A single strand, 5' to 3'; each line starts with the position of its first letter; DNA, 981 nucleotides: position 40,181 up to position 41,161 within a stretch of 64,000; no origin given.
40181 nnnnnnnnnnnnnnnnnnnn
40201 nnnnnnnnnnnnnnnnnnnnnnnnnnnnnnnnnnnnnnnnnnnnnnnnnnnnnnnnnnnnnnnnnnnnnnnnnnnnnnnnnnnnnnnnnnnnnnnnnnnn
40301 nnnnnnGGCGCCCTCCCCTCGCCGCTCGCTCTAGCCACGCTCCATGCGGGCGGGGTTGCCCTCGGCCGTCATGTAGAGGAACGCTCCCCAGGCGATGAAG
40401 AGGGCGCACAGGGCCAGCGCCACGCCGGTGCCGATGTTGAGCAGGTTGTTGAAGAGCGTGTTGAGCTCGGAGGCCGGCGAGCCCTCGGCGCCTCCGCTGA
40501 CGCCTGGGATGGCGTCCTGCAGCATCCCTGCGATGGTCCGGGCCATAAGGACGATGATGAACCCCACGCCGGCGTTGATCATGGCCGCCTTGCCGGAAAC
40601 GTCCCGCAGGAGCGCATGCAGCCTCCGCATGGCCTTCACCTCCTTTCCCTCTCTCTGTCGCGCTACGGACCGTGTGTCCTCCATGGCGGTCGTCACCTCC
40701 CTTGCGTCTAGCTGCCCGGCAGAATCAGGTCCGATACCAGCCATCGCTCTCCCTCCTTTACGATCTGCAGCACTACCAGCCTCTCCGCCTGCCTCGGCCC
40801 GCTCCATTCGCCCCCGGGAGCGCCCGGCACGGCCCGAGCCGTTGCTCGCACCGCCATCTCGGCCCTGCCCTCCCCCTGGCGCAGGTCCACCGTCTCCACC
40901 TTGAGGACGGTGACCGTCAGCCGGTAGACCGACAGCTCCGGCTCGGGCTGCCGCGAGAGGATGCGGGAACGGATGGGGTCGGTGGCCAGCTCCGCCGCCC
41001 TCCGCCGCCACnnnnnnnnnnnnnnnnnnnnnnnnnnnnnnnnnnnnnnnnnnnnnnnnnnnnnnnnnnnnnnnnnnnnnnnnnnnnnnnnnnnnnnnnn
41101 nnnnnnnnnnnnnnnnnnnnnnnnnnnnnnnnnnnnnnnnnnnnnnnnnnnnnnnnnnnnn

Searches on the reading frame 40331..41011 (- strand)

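Call 8: search_protein_families(library=pfam, proteins=[window:40331-41011:-], max_evalue=0.01)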
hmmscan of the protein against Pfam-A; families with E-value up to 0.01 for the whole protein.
window:40331-41011:- (226 aa): 1 family
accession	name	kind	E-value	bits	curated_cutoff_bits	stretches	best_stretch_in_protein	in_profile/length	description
PF18895.5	T4SS_pilin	-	1.7e-08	34.8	26.6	1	181-225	3-46/71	Type IV secretion system pilin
